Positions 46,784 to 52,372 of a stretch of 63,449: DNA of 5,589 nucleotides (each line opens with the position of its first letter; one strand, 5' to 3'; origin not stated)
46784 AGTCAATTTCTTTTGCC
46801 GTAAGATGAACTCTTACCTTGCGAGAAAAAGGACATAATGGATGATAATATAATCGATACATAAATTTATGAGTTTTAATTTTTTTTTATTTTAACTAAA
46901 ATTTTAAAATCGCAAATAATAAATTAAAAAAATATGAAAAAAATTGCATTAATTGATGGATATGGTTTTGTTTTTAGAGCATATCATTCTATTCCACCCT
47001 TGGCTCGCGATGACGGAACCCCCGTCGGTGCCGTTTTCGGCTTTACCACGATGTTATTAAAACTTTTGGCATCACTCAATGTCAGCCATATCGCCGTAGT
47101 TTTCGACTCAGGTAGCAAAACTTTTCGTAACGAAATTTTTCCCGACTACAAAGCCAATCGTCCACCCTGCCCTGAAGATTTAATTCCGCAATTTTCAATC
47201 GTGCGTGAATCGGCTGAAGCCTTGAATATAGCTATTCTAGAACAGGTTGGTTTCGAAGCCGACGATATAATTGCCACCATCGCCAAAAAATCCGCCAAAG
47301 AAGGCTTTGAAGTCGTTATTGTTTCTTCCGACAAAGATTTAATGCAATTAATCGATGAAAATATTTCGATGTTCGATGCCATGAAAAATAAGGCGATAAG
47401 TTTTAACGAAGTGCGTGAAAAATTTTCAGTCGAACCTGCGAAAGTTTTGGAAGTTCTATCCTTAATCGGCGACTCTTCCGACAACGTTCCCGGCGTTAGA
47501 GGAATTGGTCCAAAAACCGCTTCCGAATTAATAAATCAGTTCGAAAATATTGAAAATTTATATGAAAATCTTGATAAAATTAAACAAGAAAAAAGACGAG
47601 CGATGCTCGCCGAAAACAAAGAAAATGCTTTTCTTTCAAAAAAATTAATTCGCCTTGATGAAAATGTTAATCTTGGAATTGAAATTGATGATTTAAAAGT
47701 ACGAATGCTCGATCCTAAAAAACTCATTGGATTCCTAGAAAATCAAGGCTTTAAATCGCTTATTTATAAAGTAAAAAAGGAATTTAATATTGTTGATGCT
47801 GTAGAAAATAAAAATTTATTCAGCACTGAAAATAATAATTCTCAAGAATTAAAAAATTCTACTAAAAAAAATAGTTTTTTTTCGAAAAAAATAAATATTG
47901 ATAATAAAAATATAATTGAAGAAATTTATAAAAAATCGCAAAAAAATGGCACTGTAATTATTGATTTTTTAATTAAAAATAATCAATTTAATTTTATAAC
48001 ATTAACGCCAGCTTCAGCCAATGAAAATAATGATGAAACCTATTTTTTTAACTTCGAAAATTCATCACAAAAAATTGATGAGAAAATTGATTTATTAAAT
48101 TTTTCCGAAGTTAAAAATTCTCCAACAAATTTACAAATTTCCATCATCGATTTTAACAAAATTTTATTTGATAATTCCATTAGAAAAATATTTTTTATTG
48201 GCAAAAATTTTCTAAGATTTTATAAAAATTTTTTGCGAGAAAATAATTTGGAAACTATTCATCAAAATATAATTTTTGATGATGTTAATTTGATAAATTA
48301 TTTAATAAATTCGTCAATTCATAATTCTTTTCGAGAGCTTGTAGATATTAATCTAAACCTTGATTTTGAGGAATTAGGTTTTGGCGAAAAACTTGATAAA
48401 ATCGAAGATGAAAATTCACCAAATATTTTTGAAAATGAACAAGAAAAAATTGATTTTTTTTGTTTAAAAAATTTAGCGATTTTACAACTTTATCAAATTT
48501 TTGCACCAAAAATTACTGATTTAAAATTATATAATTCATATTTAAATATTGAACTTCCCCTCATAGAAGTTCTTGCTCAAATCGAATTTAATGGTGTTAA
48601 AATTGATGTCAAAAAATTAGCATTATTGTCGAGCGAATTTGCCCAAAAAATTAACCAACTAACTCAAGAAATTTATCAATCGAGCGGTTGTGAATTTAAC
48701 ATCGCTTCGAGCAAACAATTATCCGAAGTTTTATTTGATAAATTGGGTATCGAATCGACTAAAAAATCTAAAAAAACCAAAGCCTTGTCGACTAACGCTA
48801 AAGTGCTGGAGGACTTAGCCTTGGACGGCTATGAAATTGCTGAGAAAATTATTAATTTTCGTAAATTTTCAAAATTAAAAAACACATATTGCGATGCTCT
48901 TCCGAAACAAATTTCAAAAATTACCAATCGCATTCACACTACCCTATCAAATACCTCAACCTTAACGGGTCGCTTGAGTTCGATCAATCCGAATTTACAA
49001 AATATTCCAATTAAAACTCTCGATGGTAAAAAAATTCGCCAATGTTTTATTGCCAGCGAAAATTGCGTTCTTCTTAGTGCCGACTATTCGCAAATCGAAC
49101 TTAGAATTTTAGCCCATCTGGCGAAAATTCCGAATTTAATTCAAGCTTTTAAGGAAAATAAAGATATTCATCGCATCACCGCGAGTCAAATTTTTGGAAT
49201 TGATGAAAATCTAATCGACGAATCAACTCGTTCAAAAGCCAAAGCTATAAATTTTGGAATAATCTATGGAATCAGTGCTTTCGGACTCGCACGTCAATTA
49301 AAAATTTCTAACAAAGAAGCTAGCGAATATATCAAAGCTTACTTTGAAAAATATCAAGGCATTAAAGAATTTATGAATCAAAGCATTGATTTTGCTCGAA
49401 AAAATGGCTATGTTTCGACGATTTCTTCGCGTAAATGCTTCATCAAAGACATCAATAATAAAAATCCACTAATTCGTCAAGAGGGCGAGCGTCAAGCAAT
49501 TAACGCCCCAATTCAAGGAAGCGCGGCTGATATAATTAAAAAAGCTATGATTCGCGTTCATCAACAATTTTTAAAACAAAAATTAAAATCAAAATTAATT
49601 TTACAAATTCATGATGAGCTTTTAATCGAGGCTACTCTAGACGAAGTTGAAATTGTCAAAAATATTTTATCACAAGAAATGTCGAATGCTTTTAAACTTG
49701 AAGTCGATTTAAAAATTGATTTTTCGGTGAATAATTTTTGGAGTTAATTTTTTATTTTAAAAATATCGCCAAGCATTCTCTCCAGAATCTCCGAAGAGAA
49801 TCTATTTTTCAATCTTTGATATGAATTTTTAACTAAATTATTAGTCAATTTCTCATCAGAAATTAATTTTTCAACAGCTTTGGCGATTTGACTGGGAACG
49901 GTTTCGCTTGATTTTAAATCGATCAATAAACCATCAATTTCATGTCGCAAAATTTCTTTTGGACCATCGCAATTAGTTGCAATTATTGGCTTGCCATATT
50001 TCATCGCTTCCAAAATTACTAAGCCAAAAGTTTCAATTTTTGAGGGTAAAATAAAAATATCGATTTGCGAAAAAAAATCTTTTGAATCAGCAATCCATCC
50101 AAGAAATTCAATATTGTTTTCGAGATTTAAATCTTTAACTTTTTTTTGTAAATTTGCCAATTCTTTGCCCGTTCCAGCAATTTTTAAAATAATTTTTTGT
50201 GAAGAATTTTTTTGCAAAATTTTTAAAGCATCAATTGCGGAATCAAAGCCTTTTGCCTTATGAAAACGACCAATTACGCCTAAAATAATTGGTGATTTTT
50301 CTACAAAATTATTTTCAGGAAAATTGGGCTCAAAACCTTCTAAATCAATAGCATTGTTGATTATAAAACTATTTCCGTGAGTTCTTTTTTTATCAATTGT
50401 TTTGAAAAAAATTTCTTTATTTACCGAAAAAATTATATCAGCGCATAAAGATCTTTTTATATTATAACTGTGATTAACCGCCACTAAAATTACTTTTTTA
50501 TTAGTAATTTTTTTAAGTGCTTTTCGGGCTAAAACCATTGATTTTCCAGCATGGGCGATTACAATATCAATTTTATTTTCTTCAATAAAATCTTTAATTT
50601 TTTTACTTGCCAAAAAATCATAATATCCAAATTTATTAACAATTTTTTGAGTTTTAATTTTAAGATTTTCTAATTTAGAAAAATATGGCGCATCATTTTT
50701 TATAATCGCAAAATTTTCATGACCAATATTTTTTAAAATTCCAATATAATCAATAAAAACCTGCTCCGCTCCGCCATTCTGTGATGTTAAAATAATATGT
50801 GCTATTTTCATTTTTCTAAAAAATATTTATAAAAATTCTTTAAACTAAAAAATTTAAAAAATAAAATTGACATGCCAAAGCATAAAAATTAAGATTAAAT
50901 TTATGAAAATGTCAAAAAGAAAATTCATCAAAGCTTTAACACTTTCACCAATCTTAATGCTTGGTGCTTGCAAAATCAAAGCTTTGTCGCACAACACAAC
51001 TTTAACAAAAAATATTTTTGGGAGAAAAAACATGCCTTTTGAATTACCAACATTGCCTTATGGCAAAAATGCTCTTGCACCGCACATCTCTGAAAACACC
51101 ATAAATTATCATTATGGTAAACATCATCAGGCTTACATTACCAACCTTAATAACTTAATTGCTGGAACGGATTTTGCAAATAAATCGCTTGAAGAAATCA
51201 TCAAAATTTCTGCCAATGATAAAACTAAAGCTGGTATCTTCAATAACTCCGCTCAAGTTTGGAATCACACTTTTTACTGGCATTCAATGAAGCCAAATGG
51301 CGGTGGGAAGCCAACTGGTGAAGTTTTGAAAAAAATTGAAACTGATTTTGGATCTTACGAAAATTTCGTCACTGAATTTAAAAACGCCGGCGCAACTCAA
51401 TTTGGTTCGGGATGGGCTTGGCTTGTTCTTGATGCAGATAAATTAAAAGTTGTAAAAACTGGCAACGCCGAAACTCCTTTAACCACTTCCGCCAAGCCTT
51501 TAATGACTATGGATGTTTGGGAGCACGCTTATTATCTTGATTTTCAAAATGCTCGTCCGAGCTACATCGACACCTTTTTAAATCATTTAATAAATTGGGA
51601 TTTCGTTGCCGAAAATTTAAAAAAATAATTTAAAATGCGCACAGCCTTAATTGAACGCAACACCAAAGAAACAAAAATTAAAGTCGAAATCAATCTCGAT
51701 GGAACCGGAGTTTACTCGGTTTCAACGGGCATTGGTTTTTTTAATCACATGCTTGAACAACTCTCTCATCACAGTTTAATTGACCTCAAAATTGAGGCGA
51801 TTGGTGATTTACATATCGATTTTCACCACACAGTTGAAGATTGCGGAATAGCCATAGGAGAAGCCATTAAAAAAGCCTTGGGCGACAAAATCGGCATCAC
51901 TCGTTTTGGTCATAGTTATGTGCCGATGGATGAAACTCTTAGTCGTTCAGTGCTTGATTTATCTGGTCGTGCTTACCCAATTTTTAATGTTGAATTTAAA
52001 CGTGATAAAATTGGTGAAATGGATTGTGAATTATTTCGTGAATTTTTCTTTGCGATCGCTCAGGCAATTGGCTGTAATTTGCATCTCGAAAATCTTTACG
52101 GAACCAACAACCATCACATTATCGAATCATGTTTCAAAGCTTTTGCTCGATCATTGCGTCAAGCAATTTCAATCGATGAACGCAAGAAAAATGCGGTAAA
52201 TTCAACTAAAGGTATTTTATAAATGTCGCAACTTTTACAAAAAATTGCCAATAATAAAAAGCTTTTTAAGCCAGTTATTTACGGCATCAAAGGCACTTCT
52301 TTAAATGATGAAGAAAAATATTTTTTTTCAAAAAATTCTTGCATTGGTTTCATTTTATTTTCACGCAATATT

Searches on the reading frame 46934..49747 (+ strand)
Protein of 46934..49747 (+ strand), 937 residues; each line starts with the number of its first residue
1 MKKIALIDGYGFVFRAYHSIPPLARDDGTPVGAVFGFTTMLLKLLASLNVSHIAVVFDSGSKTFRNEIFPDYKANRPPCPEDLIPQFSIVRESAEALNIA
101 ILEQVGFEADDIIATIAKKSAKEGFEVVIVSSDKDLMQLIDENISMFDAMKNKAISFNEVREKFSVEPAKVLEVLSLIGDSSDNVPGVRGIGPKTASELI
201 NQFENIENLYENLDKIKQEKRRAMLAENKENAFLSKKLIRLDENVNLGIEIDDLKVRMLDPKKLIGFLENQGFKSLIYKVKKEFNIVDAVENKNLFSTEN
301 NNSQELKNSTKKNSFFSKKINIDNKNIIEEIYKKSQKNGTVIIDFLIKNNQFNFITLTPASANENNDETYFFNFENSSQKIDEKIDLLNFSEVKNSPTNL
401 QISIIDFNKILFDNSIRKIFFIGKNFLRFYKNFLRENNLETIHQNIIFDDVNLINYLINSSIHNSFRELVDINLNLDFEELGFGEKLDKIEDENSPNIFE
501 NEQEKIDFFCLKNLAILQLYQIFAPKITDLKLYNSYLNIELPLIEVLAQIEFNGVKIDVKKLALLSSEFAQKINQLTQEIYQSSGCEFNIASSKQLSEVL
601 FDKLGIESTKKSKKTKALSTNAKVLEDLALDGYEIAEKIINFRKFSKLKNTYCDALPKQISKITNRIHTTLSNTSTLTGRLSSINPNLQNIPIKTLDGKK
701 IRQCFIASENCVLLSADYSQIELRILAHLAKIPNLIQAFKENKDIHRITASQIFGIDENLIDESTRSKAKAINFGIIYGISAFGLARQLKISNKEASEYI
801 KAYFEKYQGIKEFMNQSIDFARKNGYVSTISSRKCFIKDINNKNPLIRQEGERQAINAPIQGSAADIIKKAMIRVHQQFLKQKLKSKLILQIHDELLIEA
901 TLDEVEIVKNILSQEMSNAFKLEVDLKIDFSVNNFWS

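Call 15: search_protein_families(library=pfam, proteins=[window:46934-49747:+], max_evalue=0.00001)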
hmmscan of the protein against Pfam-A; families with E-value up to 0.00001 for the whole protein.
window:46934-49747:+ (937 aa): 3 families
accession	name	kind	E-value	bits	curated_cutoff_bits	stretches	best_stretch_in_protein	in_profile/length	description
PF00476.26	DNA_pol_A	-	2e-149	498.2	34.3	1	561-936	3-379/381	DNA polymerase family A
PF02739.22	5_3_exonuc_N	-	1.5e-56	191.1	34.3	1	3-164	1-163/164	5'-3' exonuclease, N-terminal resolvase-like domain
PF01367.25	5_3_exonuc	-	5.1e-31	107.5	40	1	166-260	1-95/97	5'-3' exonuclease, C-terminal SAM fold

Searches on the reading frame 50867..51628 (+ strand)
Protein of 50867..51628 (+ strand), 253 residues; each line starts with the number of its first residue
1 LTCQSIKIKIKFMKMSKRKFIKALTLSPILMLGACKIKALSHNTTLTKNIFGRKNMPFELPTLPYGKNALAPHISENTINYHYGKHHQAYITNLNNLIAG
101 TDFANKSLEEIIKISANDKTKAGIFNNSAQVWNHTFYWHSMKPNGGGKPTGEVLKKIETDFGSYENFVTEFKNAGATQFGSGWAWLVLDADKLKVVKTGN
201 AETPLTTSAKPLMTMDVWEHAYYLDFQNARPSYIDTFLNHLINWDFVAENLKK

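Call 16: search_protein_families(library=pfam, proteins=[window:50867-51628:+], max_evalue=0.00001)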
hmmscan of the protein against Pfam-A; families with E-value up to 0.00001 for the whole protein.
window:50867-51628:+ (253 aa): 2 families
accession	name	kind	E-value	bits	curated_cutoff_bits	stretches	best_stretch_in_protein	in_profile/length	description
PF02777.23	Sod_Fe_C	-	1.2e-38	131.7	20.9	1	149-249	1-101/102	Iron/manganese superoxide dismutases, C-terminal domain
PF00081.27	Sod_Fe_N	-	2.9e-30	105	27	1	58-142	2-82/82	Iron/manganese superoxide dismutases, alpha-hairpin domain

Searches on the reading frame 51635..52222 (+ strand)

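Call 16: search_protein_families(library=pfam, proteins=[window:51635-52222:+], max_evalue=0.00001)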
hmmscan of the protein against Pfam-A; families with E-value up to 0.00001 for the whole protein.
window:51635-52222:+ (195 aa): 1 family
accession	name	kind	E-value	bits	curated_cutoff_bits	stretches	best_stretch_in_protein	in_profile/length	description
PF00475.24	IGPD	-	4.1e-64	215.5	27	1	31-174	1-144/144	Imidazoleglycerol-phosphate dehydratase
